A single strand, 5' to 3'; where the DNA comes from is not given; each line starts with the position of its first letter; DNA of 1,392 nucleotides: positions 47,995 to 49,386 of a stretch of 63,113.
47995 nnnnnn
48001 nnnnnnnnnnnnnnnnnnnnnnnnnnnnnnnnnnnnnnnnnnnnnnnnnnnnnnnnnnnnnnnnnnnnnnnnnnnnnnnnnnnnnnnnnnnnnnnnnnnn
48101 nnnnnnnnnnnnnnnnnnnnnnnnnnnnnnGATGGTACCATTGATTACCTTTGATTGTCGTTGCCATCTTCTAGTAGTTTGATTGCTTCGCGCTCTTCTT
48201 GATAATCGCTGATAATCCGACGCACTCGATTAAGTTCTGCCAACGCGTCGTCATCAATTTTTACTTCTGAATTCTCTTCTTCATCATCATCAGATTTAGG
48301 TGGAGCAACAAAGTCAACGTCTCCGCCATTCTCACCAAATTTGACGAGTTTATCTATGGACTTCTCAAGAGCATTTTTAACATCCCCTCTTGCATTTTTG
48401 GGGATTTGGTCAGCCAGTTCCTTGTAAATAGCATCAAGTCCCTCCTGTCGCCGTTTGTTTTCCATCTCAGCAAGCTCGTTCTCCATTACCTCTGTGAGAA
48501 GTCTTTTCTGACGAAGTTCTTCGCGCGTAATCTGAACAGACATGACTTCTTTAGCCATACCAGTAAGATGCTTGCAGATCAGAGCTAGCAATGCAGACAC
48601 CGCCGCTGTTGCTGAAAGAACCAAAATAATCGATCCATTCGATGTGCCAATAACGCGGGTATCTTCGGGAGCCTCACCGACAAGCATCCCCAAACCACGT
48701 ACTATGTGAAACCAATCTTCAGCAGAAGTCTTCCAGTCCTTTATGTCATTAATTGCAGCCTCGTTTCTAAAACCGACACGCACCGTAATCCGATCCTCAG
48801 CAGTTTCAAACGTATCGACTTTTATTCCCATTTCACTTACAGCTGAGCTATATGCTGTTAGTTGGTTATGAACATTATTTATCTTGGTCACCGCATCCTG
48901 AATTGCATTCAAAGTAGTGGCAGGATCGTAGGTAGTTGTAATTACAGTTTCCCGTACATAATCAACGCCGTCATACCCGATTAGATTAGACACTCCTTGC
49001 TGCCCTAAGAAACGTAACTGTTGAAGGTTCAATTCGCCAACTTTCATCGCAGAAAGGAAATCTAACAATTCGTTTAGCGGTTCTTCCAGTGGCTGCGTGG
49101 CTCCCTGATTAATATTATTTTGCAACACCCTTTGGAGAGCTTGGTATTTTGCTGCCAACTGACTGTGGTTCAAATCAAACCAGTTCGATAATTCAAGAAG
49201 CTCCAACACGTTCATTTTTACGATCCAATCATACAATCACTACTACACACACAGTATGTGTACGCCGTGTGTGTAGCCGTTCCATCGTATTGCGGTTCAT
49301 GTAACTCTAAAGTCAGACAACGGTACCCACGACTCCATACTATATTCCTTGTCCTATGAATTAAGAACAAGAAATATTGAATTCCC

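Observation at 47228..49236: Candidate undescribed defence/abortive-infection pair: membrane coiled-coil protein + HEPN (Rx4H) protein with zinc ribbon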

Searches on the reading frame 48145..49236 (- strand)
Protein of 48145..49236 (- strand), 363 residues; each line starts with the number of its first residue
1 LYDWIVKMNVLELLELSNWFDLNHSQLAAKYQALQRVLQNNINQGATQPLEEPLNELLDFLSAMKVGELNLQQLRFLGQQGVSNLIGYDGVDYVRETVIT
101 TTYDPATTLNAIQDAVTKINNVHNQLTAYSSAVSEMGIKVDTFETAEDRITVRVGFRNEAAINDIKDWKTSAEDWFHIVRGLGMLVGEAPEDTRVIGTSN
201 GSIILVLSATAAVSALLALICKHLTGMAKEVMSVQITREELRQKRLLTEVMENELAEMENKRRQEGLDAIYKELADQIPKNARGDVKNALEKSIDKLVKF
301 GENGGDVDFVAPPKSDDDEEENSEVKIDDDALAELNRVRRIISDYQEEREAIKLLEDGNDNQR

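Call 3: search_protein_families(library=pfam, proteins=[window:48145-49236:-], max_evalue=1)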
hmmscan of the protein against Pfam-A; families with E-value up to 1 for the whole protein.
window:48145-49236:- (363 aa): 4 families
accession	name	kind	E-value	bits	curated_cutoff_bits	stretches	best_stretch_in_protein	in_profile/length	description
PF25075.1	DUF7799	-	0.00077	20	27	1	23-79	7-65/110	Domain of unknown function (DUF7799)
PF04327.17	Peptidase_Prp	-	0.044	14.5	27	1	211-261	34-84/90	Cysteine protease Prp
PF06657.18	Cep57_MT_bd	-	0.054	14.4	31.3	0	250-297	16-64/77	Centrosome microtubule-binding domain of Cep57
PF12010.13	DUF3502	-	0.48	11.3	24.4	0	252-278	38-64/69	Domain of unknown function (DUF3502)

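Call 4: search_protein_families(library=padloc, proteins=[window:48145-49236:-], max_evalue=1)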
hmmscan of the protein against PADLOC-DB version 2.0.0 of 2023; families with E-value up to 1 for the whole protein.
window:48145-49236:- (363 aa): 1 family
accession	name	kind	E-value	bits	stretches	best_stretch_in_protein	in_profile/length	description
PDLC01597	Csn2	-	0.0024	15.2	1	234-302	75-143/338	CAS-II-A; acquisition_associated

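Call 5: search_protein_families(library=ncbifam, proteins=[window:48145-49236:-], max_evalue=1)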
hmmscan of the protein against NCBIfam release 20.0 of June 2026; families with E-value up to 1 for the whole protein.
window:48145-49236:- (363 aa): 3 families
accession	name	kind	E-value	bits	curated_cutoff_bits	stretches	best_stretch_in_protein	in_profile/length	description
NF009560.0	PRK13017.1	subfamily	0.011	14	684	1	192-282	488-573/595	dihydroxy-acid dehydratase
NF003449.0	PRK05014.1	equivalog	0.021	15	189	1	8-38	1-31/172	co-chaperone HscB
NF053602.1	Phr_regulator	exception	0.21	11.1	320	1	214-285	118-189/191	heat shock transcription regulator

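Call 13: find_homologous_proteins(query=window:48145-49215:-, max_evalue=0.001)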
Query window:48145-49215:- (356 aa): 80 proteins with E <= 0.001 among 5434 candidates.
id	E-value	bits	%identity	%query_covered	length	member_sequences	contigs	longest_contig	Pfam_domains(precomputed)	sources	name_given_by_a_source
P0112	9.5e-226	766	100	100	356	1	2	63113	-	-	-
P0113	3.7e-144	498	64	100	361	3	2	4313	-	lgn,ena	-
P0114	9.1e-144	497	65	98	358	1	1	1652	-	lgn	-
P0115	2.2e-119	417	54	98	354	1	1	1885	-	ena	-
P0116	4.0e-119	416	54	99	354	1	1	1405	-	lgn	-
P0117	3.8e-95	337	47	98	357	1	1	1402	-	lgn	-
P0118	2.0e-94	335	46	98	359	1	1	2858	-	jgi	jgi:hypothetical protein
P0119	4.4e-94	333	47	98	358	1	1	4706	-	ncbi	ncbi:MAG: hypothetical protein ABL879_16955 [Devosia sp.]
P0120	1.4e-93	332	45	100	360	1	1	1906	-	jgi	jgi:hypothetical protein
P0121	1.1e-92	329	47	98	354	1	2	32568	-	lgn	-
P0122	2.0e-92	328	48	99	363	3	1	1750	-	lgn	-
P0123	7.2e-92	326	45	99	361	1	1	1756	-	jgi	jgi:hypothetical protein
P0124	4.3e-91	324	46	99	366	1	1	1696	-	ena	-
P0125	2.3e-89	318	45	98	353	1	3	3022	-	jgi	jgi:hypothetical protein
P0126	3.4e-89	317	45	98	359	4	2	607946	-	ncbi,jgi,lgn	jgi:hypothetical protein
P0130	1.3e-87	312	44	98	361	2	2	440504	-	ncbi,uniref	ncbi:hypothetical protein NKH28_05445 [Mesorhizobium sp. M1227]|uniref:hypothetical protein n=1 Tax=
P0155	8.7e-77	277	39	98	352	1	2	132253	-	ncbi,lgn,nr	ncbi:MAG: hypothetical protein B7Y81_06960 [Caulobacter sp. 32-67-35]|nr:MAG: hypothetical protein B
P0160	1.7e-75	272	42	98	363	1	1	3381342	-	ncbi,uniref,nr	ncbi:hypothetical protein BSL82_07965 [Tardibacter chloracetimidivorans]|uniref:Uncharacterized prot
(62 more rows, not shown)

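Call 18: find_encoding_contigs(protein=P0113, flank=10000, max_places=4)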
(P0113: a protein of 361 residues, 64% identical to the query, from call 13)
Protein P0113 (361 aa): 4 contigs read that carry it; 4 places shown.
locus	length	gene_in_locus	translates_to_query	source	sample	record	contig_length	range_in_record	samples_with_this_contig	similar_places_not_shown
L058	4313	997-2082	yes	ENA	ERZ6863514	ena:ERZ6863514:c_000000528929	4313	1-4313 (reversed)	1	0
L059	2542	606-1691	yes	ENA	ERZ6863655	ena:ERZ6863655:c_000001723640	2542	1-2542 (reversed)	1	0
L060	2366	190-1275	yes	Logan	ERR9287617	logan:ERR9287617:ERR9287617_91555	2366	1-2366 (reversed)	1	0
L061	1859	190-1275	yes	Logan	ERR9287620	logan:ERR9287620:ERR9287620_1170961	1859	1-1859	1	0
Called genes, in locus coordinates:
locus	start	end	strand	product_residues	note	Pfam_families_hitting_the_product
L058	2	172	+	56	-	?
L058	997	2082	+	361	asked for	-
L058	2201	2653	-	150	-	-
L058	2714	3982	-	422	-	PF13356:Arm-DNA-bind_3, PF02899:Phage_int_SAM_1 (faint), PF13102:Phage_int_SAM_5 (weak), PF24624:Int_N (weak), PF00589:Phage_integrase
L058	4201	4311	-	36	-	?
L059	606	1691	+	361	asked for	-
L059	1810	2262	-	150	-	-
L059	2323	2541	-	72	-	?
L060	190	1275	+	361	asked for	-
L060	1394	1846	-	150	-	-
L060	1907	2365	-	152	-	?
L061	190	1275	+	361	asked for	-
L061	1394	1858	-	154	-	?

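Call 19: find_encoding_contigs(protein=P0160, flank=10000, max_places=3)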
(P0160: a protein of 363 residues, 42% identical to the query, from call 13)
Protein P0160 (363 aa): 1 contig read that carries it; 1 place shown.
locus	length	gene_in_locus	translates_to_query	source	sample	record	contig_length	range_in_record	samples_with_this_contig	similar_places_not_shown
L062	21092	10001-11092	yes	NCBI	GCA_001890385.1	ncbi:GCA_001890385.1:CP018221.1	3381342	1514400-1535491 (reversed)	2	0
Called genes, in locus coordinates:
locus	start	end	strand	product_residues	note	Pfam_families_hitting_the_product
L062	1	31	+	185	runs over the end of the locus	PF06041:DUF924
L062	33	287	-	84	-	-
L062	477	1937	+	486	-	PF02881:SRP54_N, PF06414:Zeta_toxin (faint), PF00448:SRP54, PF01656:CbiA (weak), PF02978:SRP_SPB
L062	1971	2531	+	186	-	PF00886:Ribosomal_S16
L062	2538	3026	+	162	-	PF01782:RimM, PF05239:PRC (weak), PF24986:PRC_RimM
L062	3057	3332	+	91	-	-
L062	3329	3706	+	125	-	PF01850:PIN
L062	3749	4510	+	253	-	PF01746:tRNA_m1G_MT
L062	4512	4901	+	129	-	PF01245:Ribosomal_L19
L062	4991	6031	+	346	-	PF01118:Semialdhyde_dh, PF02774:Semialdhyde_dhC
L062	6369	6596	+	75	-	-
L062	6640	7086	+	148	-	PF04828:GFA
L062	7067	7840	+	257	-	PF00561:Abhydrolase_1, PF12146:Hydrolase_4 (weak), PF12697:Abhydrolase_6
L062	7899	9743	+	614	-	PF01401:Peptidase_M2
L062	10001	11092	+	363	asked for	-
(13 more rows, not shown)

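Call 20: find_encoding_contigs(protein=P0126, flank=10000, max_places=3)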
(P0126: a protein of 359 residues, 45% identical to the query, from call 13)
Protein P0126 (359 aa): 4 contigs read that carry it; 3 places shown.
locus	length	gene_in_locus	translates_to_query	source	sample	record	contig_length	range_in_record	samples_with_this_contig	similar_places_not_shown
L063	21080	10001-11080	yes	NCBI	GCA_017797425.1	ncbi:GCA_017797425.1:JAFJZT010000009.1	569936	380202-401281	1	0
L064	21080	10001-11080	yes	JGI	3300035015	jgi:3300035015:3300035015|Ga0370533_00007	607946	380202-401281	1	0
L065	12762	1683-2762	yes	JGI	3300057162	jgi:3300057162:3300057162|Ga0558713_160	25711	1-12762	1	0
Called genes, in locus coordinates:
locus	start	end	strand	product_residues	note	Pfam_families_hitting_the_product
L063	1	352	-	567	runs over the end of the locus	PF01989:AcnX_swivel_put, PF04412:AcnX, PF28403:AcnX_2nd, PF28406:AcnX_3rd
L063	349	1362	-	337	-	PF11199:DUF2891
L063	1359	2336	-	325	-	PF09243:Rsm22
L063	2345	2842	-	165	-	PF13302:Acetyltransf_3, PF00583:Acetyltransf_1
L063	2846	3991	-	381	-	PF01612:DNA_pol_A_exo1, PF00570:HRDC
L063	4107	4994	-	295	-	PF00753:Lactamase_B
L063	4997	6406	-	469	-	PF07732:Cu-oxidase_3, PF00394:Cu-oxidase (faint), PF07731:Cu-oxidase_2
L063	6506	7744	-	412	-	PF07690:MFS_1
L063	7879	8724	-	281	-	-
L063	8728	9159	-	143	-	PF14108:ABA4-like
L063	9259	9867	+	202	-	PF00440:TetR_N (weak), PF13305:TetR_C_33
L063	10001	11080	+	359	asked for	-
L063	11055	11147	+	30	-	-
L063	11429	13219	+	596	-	PF01336:tRNA_anti-codon, PF00152:tRNA-synt_2, PF02938:GAD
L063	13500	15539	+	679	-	PF00672:HAMP, PF00015:MCPsignal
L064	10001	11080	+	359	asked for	-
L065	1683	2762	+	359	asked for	-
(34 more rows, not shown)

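Call 47: predict_structure(alignment_id=A2)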
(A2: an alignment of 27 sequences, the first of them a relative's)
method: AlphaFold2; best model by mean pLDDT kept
length: 356 residues; sequences in the alignment: 27
mean_pLDDT: 76.8   pTM: 0.63
mean pLDDT of the five models: 76.8, 76.1, 75.9, 75.6, 69.7
residues with pLDDT >= 90: 47; 70-90: 225; 50-70: 57; < 50: 27
segments of 3 or more residues with pLDDT < 50: 133-138, 193-195, 308-319, 351-356
pLDDT, mean of each block of 10 residues (from residue 1): 77 91 93 80 89 86 79 89 87 79 92 93 82 48 71 69 80 83 75 58 81 83 79 82 87 84 80 69 84 77 57 40 66 75 63 40
secondary structure, 60 per line:
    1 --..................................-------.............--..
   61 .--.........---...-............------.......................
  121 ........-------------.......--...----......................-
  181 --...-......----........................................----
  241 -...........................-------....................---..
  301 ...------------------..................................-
elements in order: H3-36 H44-56 H64-72 H80-91 H98-128 E142-148 H158-179 E187-192 E197-203 H204-236 H242-268 H276-295 E299-303 H322-355

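Call 53: fold_search(model_id=the predicted structure, library=pdb)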
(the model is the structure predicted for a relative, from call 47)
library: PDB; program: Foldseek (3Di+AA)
matches with E <= 10: 220; with E <= 0.001: 0
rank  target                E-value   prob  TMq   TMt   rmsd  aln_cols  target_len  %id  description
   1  6gxn_v                7.2e-02  0.44  0.12  0.12  18.5       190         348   15  Cryo-EM structure of an E. coli 70S ribosome in complex with RF3-GDPCP, RF1(GAQ) and Pint-tRNA (State III) (released 2018-08-15)
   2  5mdw_7                8.0e-02  0.47  0.14  0.14  19.5       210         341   14  Structure of ArfA(A18T) and RF2 bound to the 70S ribosome (pre-accommodated state) (released 2016-12-14)
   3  7m5d_A                1.3e-01  0.21  0.11  0.11  18.1       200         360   14  Cryo-EM structure of a non-rotated E.coli 70S ribosome in complex with RF3-GTP, RF1 and P-tRNA (state I) (released 2022-10-19)
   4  1u7l                  1.6e-01  0.13  0.12  0.12  30.1       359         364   10  Crystal Structure of subunit C (vma5p) of the yeast V-ATPase (released 2004-11-23)
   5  5u9f_Z                2.3e-01  0.23  0.13  0.13  20.0       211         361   18  3.2 A cryo-EM ArfA-RF2 ribosome rescue complex (Structure II) (released 2017-03-22)
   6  8oir_Aa               2.3e-01  0.23  0.12  0.12  19.1       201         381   12  55S human mitochondrial ribosome with mtRF1 and P-site tRNA (released 2023-06-14)
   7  8p16_6                2.4e-01  0.20  0.12  0.12  19.7       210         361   13  E167K RF2 on E. coli 70S release complex with UGG (Structure I) (released 2024-05-22)
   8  1gqe                  2.5e-01  0.16  0.12  0.12  18.6       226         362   15  Polypeptide Chain Release Factor 2 (RF2) from Escherichia coli (released 2002-04-04)
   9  8akn_W                2.9e-01  0.25  0.13  0.13  18.0       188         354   11  Cryo-EM structure of the proline-rich antimicrobial peptide drosocin bound to the terminating ribosome (released 2023-03-08)
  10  7o1c_B9               3.1e-01  0.20  0.13  0.13  20.2       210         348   11  Cryo-EM structure of an Escherichia coli TnaC(R23F)-ribosome-RF2 complex stalled in response to L-tryptophan (released 2021-09-01)
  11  9hdd_A                3.2e-01  0.15  0.17  0.15  22.2       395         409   12  Sla2 C-terminal region (Residues 560-968) (REND and THATCH domains) (released 2025-05-21)
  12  7pua_Fg               3.5e-01  0.33  0.17  0.12  13.4       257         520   10  Middle assembly intermediate of the Trypanosoma brucei mitoribosomal small subunit (released 2022-03-02)
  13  8fzd_w                3.8e-01  0.11  0.10  0.10  19.3       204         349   16  Cryo-EM structure of an E. coli non-rotated ribosome termination complex bound with apoRF3, RF1, P- and E-site tRNAPhe (released 2024-07-17)
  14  4phq_D                6.1e-01  0.05  0.10  0.12  28.4       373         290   13  ClyA CC6/264 ox (6-303) (released 2014-09-24)
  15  2efl                  7.0e-01  0.10  0.13  0.16  36.0       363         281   11  Crystal structure of the EFC domain of formin-binding protein 17 (released 2007-05-29)
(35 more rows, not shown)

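Call 66: find_encoding_contigs(protein=P0130, flank=8000, max_places=2)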
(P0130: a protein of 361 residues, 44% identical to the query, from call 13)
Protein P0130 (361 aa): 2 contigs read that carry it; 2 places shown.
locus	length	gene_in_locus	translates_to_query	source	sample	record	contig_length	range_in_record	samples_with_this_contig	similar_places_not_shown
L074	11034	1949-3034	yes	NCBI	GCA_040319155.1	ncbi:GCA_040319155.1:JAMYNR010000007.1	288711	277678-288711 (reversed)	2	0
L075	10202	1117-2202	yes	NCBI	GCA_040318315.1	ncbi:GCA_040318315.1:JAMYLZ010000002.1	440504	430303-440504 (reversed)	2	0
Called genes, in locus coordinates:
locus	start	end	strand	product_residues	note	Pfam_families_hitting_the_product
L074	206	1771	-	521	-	-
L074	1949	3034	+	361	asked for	-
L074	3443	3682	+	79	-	-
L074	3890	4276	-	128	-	-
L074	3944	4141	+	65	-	-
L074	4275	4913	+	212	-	PF07883:Cupin_2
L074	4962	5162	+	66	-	PF11146:DUF2905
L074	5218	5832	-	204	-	PF00440:TetR_N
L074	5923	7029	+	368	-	PF01547:SBP_bac_1, PF13416:SBP_bac_8, PF13531:SBP_bac_11, PF13343:SBP_bac_6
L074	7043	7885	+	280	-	PF00528:BPD_transp_1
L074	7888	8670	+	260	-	PF00528:BPD_transp_1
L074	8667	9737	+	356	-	PF00005:ABC_tran, PF08402:TOBE_2 (weak)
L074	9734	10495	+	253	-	PF00753:Lactamase_B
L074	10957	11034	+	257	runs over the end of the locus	PF20143:NAD_kinase_C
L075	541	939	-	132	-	-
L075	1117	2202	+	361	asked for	-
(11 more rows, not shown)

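Call 67: find_encoding_contigs(protein=P0155, flank=8000, max_places=2)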
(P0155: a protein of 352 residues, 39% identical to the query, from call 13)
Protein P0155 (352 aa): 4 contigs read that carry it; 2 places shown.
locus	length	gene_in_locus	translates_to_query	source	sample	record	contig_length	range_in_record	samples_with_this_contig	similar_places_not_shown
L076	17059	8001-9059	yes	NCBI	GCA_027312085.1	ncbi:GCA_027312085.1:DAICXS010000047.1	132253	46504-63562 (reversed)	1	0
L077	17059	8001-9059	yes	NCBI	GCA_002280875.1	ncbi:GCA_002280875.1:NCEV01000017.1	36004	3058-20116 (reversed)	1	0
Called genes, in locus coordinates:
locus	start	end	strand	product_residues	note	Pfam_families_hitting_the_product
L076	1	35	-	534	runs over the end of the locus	PF00989:PAS, PF08448:PAS_4, PF13426:PAS_9, PF08447:PAS_3 (weak), PF00512:HisKA (weak), PF02518:HATPase_c, PF00072:Response_reg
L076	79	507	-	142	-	PF00034:Cytochrom_C (weak), PF13442:Cytochrome_CBB3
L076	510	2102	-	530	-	PF00890:FAD_binding_2 (weak), PF01266:DAO (weak), PF01494:FAD_binding_3 (faint), PF01593:Amino_oxidase, PF13450:NAD_binding_8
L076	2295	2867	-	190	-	PF06210:DUF1003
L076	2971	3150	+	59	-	PF07411:DUF1508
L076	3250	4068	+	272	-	PF00106:adh_short, PF08659:KR (faint), PF13561:adh_short_C2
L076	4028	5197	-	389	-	PF07486:Hydrolase_2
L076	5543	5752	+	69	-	PF27507:DjlA_TM (weak)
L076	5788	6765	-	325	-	-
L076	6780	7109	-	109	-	PF03551:PadR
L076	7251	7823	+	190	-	-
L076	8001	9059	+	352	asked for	-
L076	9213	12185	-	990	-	PF07715:Plug, PF00593:TonB_dep_Rec_b-barrel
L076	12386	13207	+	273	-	-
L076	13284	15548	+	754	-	PF00270:DEAD (weak), PF04851:ResIII, PF17757:UvrB_inter, PF27431:UvrB_3rd, PF00271:Helicase_C, PF12344:UvrB, PF02151:UVR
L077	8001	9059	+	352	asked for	-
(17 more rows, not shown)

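Call 69: search_protein_families(library=pfam, alignment_id=A2, max_evalue=0.01)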
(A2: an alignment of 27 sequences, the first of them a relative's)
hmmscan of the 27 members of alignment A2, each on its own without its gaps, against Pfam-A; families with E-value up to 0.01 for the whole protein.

A. member 1, P0112 (356 aa): 1 family
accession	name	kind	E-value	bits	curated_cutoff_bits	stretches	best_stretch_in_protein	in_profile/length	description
PF25075.1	DUF7799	-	0.00044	20.8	27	1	16-72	7-65/110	Domain of unknown function (DUF7799)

B. families by the number of members that match (of 27 scanned): 6 families
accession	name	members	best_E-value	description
PF25075.1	DUF7799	1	0.00044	Domain of unknown function (DUF7799)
PF00619.27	CARD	1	0.0048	Caspase recruitment domain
PF13094.11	CENP-Q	1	0.0057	CENP-Q, a CENPA-CAD centromere complex subunit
PF16540.10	MKLP1_Arf_bdg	1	0.006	Arf6-interacting domain of mitotic kinesin-like protein 1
PF22545.2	2CompARG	1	0.0087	2-Component system ADP-ribose glycohydrolase domain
PF02868.21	Peptidase_M4_C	1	0.0099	Thermolysin metallopeptidase, alpha-helical domain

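Call 94: search_protein_families(library=phrogs, proteins=[window:48145-49215:-], max_evalue=0.01)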
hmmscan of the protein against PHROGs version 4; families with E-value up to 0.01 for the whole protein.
window:48145-49215:- (356 aa): 0 families
